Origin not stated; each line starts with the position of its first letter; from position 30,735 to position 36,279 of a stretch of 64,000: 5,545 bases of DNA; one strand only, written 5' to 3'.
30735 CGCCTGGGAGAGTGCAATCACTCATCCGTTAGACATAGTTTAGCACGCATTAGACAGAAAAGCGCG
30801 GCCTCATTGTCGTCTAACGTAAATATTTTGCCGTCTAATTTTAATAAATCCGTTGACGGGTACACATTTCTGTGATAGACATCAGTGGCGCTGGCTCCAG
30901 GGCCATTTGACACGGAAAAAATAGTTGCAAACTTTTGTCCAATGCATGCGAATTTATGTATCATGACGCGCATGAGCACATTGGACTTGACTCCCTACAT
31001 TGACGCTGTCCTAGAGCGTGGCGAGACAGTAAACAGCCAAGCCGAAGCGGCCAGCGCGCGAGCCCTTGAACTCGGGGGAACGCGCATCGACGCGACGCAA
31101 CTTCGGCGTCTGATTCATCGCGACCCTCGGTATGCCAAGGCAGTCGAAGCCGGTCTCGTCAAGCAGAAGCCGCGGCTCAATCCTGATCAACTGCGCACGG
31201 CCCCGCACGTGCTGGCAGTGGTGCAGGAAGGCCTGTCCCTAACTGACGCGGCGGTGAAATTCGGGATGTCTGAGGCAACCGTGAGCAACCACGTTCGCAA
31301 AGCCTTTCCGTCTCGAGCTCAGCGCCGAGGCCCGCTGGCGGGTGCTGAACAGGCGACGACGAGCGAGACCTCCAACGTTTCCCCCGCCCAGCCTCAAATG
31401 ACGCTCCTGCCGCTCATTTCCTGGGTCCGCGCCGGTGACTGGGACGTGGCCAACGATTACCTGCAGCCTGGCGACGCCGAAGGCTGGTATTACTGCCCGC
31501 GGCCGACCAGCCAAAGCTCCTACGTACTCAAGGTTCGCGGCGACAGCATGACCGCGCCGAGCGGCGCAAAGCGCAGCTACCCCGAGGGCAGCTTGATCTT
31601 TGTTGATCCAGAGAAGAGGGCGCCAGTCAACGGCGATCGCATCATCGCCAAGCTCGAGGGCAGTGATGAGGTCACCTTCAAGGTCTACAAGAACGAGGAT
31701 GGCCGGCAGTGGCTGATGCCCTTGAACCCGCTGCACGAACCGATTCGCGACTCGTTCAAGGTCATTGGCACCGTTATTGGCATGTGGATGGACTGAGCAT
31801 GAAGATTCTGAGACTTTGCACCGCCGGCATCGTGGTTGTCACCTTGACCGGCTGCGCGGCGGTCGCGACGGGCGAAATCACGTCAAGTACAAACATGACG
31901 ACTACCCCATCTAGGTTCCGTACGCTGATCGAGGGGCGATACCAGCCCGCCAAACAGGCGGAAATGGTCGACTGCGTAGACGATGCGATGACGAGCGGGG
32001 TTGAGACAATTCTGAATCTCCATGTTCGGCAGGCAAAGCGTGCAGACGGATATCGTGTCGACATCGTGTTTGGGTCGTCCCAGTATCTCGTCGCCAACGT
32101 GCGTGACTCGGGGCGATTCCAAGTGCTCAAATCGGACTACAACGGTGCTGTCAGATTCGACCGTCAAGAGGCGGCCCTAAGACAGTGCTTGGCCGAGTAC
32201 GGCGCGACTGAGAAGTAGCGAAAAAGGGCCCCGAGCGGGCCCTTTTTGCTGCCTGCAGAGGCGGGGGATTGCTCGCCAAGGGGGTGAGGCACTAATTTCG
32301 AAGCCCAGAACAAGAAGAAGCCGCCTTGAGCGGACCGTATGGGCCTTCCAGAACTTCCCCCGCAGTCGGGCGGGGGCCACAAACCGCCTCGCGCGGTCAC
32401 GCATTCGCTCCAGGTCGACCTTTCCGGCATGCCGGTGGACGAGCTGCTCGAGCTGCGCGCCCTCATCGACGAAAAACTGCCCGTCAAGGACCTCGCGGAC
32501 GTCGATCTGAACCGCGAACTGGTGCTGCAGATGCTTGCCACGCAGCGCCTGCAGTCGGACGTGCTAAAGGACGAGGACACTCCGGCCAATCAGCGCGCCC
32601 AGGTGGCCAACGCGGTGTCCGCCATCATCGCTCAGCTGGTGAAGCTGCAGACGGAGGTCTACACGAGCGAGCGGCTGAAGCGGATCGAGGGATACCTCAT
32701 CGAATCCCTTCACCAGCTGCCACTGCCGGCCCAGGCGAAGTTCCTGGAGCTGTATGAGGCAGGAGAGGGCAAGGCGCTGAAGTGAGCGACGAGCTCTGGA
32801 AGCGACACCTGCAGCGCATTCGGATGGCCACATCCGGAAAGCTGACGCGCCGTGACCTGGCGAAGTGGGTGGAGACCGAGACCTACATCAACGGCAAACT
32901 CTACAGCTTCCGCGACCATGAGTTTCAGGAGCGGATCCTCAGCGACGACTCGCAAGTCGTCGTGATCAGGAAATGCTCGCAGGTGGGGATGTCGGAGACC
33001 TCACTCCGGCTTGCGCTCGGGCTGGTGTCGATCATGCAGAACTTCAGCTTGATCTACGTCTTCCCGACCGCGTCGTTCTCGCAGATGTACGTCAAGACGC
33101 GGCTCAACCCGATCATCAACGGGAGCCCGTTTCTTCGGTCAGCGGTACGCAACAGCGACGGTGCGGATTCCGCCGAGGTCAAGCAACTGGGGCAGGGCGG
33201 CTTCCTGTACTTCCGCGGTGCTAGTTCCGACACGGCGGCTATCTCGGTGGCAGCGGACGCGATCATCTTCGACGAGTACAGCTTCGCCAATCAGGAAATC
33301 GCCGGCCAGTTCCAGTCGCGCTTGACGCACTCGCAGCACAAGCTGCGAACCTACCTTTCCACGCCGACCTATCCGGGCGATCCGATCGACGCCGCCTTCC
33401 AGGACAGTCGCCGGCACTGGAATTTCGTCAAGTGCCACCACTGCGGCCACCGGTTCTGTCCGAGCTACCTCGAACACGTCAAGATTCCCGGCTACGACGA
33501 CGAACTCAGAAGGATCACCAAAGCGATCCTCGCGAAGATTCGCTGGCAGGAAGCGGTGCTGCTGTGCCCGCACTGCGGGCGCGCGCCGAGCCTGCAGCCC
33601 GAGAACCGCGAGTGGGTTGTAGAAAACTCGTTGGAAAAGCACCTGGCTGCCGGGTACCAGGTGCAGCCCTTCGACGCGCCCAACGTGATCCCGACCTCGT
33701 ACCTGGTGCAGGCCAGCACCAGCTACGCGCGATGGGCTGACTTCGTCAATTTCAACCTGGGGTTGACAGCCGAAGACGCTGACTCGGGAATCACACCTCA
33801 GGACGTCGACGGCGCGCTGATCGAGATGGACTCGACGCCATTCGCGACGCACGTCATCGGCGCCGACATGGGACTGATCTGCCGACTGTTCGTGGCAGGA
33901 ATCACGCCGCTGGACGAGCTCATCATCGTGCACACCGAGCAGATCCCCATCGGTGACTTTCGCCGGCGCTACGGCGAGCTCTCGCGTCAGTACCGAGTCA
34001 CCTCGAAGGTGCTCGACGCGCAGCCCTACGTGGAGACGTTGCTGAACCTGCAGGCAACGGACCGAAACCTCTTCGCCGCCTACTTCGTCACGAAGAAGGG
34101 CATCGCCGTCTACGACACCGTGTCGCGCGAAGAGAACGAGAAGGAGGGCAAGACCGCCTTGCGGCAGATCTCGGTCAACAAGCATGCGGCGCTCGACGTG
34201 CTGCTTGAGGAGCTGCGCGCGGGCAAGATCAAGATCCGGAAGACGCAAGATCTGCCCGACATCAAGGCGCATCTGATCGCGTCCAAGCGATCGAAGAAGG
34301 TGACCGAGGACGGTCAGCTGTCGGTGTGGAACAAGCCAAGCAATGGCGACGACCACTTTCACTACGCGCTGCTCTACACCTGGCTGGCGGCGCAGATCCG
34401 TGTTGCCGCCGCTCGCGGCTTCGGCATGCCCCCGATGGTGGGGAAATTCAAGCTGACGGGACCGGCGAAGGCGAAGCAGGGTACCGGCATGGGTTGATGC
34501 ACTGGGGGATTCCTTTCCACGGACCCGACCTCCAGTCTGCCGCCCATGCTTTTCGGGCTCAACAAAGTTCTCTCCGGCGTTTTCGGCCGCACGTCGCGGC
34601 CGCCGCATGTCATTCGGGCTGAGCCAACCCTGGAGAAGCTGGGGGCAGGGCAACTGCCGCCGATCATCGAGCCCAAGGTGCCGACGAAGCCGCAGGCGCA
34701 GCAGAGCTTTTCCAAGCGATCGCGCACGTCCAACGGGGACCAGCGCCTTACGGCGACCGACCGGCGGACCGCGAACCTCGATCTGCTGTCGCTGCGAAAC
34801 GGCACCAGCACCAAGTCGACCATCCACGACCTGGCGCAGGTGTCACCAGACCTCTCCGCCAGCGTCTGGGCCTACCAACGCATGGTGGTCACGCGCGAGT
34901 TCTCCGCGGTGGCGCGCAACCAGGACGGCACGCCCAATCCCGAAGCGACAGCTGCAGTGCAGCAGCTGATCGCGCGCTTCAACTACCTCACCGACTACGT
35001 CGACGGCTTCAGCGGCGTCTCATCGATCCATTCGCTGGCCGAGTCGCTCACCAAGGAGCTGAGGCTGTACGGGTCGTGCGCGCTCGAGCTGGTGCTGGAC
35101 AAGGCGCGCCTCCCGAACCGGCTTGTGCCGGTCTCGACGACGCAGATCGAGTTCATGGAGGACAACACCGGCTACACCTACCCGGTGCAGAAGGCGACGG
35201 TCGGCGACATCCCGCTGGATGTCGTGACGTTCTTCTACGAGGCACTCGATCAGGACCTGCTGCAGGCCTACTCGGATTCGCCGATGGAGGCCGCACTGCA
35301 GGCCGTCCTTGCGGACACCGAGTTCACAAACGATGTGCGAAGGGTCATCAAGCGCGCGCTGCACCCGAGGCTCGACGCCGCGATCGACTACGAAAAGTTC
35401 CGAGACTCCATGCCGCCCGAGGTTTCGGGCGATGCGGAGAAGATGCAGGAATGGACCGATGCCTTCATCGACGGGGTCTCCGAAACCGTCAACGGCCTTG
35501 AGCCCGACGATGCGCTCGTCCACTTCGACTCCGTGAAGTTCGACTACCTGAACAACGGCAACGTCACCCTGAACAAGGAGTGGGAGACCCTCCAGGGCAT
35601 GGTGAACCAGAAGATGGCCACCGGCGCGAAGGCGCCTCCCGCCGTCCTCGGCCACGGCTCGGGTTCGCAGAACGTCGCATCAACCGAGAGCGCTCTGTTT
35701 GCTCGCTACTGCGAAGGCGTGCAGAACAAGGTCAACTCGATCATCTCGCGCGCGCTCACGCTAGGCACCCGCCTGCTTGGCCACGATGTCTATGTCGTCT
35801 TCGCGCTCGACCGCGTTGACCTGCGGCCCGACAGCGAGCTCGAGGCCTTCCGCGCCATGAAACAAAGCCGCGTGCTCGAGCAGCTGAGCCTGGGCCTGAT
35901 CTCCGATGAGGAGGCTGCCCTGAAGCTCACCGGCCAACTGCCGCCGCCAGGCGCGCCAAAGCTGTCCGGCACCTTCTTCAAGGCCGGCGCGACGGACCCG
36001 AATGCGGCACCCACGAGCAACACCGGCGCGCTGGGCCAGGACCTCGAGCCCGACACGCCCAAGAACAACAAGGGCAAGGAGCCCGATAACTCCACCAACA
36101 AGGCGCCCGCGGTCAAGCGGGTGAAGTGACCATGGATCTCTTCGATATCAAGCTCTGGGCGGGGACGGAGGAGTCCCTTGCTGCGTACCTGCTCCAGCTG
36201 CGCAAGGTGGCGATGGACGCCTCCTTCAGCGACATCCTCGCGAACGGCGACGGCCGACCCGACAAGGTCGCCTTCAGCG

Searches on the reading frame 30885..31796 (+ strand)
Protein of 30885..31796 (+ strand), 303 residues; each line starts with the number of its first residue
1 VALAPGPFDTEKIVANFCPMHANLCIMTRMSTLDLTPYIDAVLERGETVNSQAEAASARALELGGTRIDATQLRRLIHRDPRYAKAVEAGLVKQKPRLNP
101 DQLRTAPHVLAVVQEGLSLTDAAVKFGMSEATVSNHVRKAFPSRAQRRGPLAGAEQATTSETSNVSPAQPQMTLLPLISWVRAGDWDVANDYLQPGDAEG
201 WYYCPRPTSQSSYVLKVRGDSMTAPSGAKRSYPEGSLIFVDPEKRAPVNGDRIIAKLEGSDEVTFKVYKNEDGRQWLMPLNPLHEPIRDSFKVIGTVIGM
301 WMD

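Call 25: search_protein_families(library=pfam, proteins=[window:30885-31796:+], max_evalue=0.01)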
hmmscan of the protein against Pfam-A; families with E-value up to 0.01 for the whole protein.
window:30885-31796:+ (303 aa): 3 families
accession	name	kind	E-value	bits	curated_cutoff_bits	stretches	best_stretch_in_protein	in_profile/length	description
PF00717.28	Peptidase_S24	-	6.8e-19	68.1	23.3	1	176-298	1-116/116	Peptidase S24-like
PF08281.18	Sigma70_r4_2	-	0.0034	17.4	25.7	1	113-140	23-50/54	Sigma-70, region 4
PF00126.33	HTH_1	-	0.0072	16.7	26.6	0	110-139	8-36/60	Bacterial regulatory helix-turn-helix protein, lysR family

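Call 26: search_protein_families(library=phrogs, proteins=[window:30885-31796:+], max_evalue=0.01)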
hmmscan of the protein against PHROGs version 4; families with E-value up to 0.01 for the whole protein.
window:30885-31796:+ (303 aa): 4 families
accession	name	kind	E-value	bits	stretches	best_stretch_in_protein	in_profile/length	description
phrog_4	-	transcription regulation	1.9e-27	97.3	1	116-302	147-337/400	transcriptional repressor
phrog_8558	-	unknown function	4.3e-20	73.1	1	208-299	16-106/114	-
phrog_811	-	DNA, RNA and nucleotide metabolism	5.4e-06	27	1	209-298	45-129/140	UmuD-like protein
phrog_664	-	DNA, RNA and nucleotide metabolism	0.00021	22.2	1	88-169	74-155/210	DNA binding protein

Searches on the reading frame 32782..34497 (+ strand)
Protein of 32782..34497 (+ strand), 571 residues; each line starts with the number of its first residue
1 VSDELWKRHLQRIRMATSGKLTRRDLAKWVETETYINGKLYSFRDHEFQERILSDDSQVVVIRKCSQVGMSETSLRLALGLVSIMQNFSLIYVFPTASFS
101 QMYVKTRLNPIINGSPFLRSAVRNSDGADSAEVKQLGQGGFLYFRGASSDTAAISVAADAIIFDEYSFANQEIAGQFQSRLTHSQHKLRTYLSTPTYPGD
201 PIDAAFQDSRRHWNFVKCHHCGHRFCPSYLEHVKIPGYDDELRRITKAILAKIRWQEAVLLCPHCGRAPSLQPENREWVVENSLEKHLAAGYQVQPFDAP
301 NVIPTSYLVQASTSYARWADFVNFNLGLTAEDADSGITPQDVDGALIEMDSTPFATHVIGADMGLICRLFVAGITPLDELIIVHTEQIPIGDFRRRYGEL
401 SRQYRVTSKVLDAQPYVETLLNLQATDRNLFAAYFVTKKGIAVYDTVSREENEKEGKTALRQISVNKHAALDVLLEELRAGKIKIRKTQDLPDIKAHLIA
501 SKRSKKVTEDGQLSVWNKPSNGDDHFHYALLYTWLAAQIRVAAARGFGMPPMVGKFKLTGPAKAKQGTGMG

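Call 12: search_dna_similar(query=window:32782-34497:+, collection=phages, mode=protein, max_rows=25)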
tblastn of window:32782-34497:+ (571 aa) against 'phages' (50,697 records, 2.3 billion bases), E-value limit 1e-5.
Records with a match: 708; places in all: 708; records where one place covers at least 80% of the query: 264.
Best place of each record, by identity: <60% 708.
By first word of the organism name: Staphylococcus 269; Bacillus 225; Listeria 54; Enterococcus 50; Vibrio 32; Lactobacillus 21; Ralstonia 11; Bacteriophage 10; Pseudomonas 5; Acinetobacter 5; and 15 more.
By host as written in the record: Staphylococcus aureus 89; - 74; Listeria monocytogenes 43; Bacillus cereus 26; Bacillus subtilis 25; Staphylococcus sp. 21; Bacillus thuringiensis subsp. kurstaki 20; Enterococcus faecalis 16; and 175 more.
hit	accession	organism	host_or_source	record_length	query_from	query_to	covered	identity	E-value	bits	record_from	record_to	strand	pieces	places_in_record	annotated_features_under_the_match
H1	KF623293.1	Vibrio phage SHOU24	Vibrio parahaemolyticus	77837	10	571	98%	29.4%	4e-64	234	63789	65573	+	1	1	hypothetical protein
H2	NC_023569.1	Vibrio phage SHOU24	Vibrio parahaemolyticus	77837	10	571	98%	29.4%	4e-64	234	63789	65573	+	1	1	terminase large subunit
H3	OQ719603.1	Vibrio phage vB_VpaP_1601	Vibrio parahaemolyticus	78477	10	571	98%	29.4%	4e-64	234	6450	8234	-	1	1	hypothetical protein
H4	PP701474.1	Vibrio phage phivp505_B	Vibrio parahaemolyticus VP505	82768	10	565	97%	29.1%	7e-65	236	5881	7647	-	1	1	record has no annotation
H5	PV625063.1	Vibrio phage phiVP505_23LXQ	Vibrio parahaemolyticus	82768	10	565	97%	29.1%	7e-65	236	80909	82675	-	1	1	terminase large subunit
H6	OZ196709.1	Vibrio phage K45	Seawater and oysters mix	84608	10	552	95%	29.5%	5e-66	239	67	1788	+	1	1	terminase large subunit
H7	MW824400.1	Vibrio phage 51E28.4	Vibrio crassostreae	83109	10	552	95%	29.5%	1e-66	241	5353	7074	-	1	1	hypothetical protein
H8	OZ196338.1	Vibrio phage K404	Seawater and oysters mix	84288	10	552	95%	29.5%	2e-66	240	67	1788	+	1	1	terminase large subunit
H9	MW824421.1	Vibrio phage 51E28.1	Vibrio crassostreae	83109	10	552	95%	29.5%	2e-66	240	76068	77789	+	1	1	hypothetical protein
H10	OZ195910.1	Vibrio phage K478b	Seawater and oysters mix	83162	10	542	93%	29.8%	2e-64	234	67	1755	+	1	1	terminase large subunit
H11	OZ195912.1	Vibrio phage K478a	Seawater and oysters mix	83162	10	542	93%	29.8%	2e-64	234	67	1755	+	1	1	terminase large subunit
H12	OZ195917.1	Vibrio phage K468a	Seawater and oysters mix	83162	10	542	93%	29.8%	2e-64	234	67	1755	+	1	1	terminase large subunit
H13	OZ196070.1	Vibrio phage K449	Seawater and oysters mix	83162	10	542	93%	29.8%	2e-64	234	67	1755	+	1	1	terminase large subunit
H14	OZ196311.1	Vibrio phage K473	Seawater and oysters mix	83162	10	542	93%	29.8%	2e-64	234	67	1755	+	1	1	terminase large subunit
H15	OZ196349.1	Vibrio phage K381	Seawater and oysters mix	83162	10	542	93%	29.8%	2e-64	234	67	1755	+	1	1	terminase large subunit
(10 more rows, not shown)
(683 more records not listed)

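Call 23: find_related_loci(query=window:32782-34497:+, collection=genome_contigs, flank=10000)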
Query window:32782-34497:+ (571 aa) in genome_contigs; peptide patterns used: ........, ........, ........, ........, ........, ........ (x = any residue, [..] = any of these).
61 stretches matched a pattern; 1 encode a relative of the query (tblastn E <= 1e-3); 1 distinct loci.
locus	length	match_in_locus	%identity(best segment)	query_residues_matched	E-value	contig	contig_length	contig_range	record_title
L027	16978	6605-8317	86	1-571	0e+0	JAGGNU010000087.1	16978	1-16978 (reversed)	Variovorax paradoxus strain ISL-3 ISL3_88, whole genome shotgun sequence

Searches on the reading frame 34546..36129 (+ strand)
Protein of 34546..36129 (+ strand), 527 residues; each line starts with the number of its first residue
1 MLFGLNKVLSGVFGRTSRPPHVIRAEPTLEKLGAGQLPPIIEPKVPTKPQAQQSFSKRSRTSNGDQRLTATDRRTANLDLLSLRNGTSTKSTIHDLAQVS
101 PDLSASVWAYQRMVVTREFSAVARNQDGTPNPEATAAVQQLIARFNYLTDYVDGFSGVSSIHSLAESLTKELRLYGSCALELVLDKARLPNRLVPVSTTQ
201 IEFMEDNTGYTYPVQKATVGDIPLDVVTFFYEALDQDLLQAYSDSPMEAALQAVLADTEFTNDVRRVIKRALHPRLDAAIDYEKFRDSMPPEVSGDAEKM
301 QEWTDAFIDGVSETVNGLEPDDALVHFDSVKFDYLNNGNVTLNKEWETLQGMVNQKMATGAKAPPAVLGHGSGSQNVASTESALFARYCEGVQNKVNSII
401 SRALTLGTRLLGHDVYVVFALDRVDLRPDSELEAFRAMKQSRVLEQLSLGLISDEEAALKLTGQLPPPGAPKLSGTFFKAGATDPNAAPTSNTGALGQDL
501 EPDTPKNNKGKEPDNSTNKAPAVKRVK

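Call 14: search_protein_families(library=phrogs, proteins=[window:34546-36129:+], max_evalue=0.001)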
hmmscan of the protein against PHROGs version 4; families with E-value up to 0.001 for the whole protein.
window:34546-36129:+ (527 aa): 1 family
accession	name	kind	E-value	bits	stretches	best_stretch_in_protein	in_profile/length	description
phrog_3753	-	head and packaging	1.2e-73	249.6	1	50-513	22-472/503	portal protein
